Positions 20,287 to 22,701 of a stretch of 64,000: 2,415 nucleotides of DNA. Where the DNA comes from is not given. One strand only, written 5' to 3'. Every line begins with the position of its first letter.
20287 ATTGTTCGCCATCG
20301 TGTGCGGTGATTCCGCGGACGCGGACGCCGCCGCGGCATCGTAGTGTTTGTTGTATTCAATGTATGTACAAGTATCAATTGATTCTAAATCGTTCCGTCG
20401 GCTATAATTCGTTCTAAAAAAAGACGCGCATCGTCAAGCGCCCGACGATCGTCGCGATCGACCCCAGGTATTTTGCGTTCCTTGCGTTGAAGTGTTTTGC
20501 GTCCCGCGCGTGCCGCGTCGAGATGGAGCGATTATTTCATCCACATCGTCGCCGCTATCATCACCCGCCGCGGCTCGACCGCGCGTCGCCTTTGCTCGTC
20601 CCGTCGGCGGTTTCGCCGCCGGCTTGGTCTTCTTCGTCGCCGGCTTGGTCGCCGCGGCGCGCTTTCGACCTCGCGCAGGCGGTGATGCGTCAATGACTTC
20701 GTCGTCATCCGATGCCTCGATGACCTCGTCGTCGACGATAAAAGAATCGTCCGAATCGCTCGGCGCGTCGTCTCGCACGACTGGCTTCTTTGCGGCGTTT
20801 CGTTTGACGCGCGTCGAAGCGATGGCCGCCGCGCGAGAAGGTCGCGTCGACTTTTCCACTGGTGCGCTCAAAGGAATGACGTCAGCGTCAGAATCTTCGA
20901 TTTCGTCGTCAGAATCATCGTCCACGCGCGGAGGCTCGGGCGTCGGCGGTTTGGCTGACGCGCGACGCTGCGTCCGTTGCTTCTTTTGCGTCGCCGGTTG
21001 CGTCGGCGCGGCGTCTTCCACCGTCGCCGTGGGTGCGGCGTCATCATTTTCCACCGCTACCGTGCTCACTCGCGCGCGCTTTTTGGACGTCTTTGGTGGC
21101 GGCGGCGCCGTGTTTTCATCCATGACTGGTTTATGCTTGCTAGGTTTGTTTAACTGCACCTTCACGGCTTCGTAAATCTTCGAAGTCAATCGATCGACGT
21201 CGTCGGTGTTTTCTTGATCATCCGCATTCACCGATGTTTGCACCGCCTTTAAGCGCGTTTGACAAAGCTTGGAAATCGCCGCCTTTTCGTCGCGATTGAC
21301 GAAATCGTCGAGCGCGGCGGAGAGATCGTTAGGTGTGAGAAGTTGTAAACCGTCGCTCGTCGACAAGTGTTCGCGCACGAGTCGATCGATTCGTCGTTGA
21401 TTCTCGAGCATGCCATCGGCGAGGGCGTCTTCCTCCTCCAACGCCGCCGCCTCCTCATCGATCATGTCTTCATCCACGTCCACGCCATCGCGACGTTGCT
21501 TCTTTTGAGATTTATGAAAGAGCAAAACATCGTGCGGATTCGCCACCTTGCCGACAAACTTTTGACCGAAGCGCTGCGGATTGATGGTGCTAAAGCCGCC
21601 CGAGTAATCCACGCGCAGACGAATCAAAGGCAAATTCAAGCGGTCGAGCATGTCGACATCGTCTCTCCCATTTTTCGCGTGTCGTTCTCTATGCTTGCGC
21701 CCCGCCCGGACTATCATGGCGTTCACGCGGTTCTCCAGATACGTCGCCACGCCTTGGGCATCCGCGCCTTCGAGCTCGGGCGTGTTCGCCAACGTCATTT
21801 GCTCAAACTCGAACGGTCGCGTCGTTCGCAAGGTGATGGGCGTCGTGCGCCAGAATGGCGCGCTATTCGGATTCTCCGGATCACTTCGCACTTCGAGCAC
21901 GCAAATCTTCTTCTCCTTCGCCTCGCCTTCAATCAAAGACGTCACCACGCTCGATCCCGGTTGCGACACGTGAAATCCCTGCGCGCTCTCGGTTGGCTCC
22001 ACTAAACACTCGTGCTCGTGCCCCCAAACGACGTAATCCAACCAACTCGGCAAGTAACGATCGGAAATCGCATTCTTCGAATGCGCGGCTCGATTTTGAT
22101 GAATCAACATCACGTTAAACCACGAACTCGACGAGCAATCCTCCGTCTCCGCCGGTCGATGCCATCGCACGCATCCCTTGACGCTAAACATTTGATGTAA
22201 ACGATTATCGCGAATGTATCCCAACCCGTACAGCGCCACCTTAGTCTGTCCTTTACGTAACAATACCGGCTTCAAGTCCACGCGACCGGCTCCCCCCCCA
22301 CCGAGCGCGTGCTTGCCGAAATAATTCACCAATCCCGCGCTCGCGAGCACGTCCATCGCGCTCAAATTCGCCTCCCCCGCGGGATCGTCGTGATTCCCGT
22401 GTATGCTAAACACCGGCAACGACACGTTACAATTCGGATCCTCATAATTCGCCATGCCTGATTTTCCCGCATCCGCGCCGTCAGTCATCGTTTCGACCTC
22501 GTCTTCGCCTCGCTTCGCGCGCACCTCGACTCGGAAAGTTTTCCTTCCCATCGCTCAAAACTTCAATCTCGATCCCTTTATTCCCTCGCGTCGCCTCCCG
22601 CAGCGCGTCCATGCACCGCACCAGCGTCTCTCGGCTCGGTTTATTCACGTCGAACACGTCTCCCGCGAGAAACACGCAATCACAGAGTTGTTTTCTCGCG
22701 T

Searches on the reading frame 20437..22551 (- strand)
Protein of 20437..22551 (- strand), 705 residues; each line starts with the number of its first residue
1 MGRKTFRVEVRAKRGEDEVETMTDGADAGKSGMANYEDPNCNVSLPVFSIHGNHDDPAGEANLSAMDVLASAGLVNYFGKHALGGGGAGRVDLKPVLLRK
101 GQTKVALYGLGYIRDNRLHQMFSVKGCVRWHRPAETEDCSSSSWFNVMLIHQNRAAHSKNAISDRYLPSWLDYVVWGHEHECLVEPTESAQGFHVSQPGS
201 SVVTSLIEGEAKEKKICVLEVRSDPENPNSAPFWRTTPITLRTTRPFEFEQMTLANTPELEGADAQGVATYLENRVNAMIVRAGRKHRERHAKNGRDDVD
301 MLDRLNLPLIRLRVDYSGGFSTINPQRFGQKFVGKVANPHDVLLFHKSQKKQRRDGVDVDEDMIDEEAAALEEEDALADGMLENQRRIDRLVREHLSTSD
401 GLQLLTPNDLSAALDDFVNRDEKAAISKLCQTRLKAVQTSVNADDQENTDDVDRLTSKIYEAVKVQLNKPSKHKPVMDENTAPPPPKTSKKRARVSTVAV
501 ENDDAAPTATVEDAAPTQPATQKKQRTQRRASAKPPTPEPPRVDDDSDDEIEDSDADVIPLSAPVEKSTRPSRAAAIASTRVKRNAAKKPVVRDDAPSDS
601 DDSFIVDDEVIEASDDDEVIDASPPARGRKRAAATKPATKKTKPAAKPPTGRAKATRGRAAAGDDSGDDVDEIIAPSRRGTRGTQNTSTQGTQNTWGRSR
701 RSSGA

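Call 8: search_protein_families(library=pfam, proteins=[window:20437-22551:-], max_evalue=0.01)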
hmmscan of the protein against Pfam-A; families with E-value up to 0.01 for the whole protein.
window:20437-22551:- (705 aa): 2 families
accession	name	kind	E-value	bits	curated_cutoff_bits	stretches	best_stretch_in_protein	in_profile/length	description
PF04152.19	Mre11_DNA_bind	-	7.7e-46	156.9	25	1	235-417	2-178/178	Mre11 DNA-binding presumed domain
PF00149.33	Metallophos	-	0.00011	23.2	21.5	1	45-182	61-191/191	Calcineurin-like phosphoesterase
